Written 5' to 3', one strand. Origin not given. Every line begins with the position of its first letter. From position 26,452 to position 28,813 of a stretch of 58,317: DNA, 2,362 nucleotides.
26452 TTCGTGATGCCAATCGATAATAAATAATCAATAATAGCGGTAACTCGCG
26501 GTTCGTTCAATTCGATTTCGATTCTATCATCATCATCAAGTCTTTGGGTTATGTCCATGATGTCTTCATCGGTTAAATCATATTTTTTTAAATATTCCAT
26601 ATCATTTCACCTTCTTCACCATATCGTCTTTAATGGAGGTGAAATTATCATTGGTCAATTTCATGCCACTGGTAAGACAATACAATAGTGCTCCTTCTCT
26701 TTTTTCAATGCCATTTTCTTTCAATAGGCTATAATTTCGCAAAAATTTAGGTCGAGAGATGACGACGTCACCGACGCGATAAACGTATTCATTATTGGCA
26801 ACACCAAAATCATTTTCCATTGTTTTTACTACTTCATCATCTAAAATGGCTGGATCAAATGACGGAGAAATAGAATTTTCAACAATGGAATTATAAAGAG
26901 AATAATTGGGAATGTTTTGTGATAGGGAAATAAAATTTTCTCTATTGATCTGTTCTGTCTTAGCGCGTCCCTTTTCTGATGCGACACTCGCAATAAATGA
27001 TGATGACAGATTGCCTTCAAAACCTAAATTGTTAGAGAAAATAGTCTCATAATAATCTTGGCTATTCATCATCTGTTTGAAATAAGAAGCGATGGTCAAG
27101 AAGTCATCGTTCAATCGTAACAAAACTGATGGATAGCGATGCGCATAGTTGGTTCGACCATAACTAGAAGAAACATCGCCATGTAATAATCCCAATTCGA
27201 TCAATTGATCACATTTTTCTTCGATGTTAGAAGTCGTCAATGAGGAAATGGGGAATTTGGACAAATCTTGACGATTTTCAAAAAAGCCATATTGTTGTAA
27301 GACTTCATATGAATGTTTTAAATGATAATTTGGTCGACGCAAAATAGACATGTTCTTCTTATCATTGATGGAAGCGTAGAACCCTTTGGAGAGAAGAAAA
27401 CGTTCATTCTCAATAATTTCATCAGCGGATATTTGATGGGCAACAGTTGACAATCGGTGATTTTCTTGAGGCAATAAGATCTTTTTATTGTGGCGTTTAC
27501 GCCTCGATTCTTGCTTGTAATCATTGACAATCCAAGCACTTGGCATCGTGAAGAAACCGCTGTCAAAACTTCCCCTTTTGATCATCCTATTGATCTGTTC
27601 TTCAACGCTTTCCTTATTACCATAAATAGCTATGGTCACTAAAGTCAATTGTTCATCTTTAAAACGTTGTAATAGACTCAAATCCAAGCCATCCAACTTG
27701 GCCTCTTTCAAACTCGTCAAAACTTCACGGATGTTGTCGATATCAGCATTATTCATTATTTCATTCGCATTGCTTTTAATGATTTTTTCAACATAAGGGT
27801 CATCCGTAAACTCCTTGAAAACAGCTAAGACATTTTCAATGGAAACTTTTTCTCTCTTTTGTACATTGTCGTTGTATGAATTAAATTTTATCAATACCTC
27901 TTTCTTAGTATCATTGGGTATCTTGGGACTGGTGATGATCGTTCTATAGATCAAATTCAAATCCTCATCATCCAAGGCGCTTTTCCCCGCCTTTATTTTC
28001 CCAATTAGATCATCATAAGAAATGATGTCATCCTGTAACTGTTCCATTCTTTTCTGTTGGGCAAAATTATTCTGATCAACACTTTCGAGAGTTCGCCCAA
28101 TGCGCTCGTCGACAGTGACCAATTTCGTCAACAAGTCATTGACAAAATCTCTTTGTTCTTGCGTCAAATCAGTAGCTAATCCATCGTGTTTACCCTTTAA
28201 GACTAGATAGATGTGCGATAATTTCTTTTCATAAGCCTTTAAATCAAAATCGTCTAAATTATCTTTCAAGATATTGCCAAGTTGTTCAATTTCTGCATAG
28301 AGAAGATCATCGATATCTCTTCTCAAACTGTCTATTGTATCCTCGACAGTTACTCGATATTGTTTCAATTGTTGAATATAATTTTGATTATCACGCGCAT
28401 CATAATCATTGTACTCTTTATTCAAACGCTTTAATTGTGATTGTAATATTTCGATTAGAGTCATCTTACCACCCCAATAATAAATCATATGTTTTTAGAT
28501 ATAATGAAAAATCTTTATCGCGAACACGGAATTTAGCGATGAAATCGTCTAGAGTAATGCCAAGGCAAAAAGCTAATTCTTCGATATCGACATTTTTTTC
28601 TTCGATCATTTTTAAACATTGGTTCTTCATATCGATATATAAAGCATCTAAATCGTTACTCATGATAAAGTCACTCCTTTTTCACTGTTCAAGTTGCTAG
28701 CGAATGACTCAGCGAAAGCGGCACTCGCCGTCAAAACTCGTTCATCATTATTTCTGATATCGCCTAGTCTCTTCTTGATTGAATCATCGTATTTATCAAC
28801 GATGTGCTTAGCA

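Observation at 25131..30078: Self-contained, translationally coupled five-gene operon with no recognisable function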

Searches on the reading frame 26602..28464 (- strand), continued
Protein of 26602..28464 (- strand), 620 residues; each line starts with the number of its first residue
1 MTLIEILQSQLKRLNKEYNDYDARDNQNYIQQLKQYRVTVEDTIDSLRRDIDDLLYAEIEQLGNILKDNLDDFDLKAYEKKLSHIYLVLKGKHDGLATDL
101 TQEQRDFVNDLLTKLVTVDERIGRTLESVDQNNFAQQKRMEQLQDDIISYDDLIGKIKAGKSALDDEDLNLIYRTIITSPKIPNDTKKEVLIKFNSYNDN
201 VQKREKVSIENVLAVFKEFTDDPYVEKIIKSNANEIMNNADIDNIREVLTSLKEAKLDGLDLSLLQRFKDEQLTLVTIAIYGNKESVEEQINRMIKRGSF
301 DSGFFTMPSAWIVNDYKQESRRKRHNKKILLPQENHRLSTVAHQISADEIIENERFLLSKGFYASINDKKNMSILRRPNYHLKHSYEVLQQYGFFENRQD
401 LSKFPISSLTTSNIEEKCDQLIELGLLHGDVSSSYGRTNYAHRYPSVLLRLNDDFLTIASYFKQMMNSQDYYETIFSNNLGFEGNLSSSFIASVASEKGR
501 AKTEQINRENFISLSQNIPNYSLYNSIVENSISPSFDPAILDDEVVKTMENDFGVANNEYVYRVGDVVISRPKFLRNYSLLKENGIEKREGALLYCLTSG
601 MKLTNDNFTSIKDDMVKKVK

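Call 116: find_encoding_contigs(protein=P0054, flank=9000, max_places=3)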
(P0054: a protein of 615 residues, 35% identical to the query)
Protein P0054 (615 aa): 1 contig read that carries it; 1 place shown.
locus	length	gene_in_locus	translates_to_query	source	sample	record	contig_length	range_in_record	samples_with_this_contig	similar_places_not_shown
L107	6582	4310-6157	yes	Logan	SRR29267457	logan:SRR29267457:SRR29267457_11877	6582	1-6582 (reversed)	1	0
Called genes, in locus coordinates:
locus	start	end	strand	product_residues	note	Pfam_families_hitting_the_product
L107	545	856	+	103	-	-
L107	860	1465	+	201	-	PF01551:Peptidase_M23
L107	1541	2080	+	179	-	PF01765:RRF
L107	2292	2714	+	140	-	-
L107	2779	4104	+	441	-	-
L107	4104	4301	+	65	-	-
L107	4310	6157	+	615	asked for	-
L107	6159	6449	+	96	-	-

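Call 120: search_solved_structures(query=A1, max_evalue=10, show_alignments=0)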
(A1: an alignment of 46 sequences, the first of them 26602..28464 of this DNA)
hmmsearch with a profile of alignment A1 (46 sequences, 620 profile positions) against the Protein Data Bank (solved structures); distinct sequences matched with E-value up to 10: 10.
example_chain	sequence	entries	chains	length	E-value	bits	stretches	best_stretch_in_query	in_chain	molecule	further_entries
9dkk_D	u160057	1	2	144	0.095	14.2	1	7-95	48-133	Miniprotein cb3_GGGSGGGS_SB175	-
3rpm_A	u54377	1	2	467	0.2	13.1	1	56-148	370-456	Beta-N-acetyl-hexosaminidase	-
9lm7_A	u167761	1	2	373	0.27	12.7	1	136-247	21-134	bvFP-Pr1-88.4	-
29sb_A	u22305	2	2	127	0.48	11.9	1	2-88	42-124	KABLE2.5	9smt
4hqd_A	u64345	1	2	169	0.57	11.6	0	314-374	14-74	Engineered Protein OR265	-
6c8z_A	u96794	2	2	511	0.62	11.5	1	26-85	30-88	ADP-dependent phosphofructokinase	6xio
6r17_A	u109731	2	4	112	1.3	10.5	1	4-92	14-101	Synaptonemal complex central element protein 2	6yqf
28op_O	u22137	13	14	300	1.9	9.9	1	7-105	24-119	Centromere protein O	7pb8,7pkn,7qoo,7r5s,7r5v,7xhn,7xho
2wpr_A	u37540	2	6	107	2.1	9.7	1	10-96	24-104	TRIMERIC AUTOTRANSPORTER ADHESIN FRAGMENT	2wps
8zbm_C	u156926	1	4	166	8.2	7.8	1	7-161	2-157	Tropomyosin beta chain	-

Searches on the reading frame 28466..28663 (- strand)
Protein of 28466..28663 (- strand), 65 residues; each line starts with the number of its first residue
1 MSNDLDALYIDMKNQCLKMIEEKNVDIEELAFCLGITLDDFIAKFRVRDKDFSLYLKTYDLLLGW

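Call 3: search_protein_families(library=pfam, proteins=[window:28466-28663:-], max_evalue=1)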
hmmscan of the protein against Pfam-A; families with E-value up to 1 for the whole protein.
window:28466-28663:- (65 aa): 0 families

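Call 4: search_protein_families(library=ncbifam, proteins=[window:28466-28663:-], max_evalue=1)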
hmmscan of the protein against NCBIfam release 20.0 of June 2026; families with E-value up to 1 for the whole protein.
window:28466-28663:- (65 aa): 2 families
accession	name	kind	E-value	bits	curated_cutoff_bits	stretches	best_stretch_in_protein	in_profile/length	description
NF052568.1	PolamExpPaeASal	equivalog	0.051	12.4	500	1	8-64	266-321/424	polyamine export protein PaeA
NF000486.1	AAC_6p_Ip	exception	0.097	12.6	390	1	18-46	19-47/173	aminoglycoside 6'-N-acetyltransferase AAC(6')-Ip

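Call 5: search_protein_families(library=padloc, proteins=[window:28466-28663:-], max_evalue=1)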
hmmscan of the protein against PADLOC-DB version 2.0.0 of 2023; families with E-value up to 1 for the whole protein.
window:28466-28663:- (65 aa): 0 families

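Call 6: search_protein_families(library=phrogs, proteins=[window:28466-28663:-], max_evalue=1)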
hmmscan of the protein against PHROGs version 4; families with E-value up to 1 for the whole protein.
window:28466-28663:- (65 aa): 1 family
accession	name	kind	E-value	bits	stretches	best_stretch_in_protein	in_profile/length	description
phrog_9834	-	integration and excision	0.28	12.5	1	5-44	9-47/86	excisionase and transcriptional regulator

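Call 37: search_solved_structures(query=window:28466-28663:-, max_evalue=10, show_alignments=2)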
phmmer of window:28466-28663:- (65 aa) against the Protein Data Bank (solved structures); distinct sequences matched with E-value up to 10: 2.
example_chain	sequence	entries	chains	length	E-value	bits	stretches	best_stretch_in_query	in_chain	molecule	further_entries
7udk_A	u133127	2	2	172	0.26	15.3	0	16-37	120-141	Designed helical repeat protein (DHR) RPB_LRP2_R4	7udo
1luz_A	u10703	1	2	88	0.67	14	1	30-60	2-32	Protein K3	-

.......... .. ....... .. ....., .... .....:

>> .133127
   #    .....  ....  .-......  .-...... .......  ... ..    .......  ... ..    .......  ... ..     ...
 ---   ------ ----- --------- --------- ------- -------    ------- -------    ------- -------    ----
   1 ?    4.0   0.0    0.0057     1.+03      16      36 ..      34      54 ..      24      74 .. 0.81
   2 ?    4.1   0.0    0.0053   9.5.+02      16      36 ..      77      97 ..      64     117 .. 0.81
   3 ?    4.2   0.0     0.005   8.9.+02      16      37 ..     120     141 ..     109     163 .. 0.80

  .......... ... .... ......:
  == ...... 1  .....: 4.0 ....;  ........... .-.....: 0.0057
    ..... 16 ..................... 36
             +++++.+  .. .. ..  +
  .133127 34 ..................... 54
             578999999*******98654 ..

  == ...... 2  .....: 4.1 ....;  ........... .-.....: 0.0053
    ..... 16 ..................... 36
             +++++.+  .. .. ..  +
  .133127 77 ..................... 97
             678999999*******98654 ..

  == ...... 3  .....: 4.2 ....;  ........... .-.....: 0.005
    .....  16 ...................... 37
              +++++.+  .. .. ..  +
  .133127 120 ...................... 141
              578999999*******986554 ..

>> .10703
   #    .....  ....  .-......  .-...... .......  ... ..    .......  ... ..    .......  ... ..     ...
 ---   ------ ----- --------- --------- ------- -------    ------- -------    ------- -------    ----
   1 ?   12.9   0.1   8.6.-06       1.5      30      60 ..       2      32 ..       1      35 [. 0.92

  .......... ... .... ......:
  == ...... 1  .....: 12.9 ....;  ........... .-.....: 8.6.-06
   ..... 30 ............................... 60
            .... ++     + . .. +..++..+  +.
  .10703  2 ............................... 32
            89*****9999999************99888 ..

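Call 91: search_solved_structures(query=A8, max_evalue=10, show_alignments=3)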
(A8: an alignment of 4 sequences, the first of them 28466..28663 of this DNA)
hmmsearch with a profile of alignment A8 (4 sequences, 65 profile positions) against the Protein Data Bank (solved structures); distinct sequences matched with E-value up to 10: 2.
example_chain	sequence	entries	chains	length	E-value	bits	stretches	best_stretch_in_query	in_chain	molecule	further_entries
9fqr_Qt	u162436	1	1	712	0.15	15.6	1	13-57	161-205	Dynein regulatory complex protein 1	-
1wi9_A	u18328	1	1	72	0.88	13.1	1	22-47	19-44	Protein C20orf116 homolog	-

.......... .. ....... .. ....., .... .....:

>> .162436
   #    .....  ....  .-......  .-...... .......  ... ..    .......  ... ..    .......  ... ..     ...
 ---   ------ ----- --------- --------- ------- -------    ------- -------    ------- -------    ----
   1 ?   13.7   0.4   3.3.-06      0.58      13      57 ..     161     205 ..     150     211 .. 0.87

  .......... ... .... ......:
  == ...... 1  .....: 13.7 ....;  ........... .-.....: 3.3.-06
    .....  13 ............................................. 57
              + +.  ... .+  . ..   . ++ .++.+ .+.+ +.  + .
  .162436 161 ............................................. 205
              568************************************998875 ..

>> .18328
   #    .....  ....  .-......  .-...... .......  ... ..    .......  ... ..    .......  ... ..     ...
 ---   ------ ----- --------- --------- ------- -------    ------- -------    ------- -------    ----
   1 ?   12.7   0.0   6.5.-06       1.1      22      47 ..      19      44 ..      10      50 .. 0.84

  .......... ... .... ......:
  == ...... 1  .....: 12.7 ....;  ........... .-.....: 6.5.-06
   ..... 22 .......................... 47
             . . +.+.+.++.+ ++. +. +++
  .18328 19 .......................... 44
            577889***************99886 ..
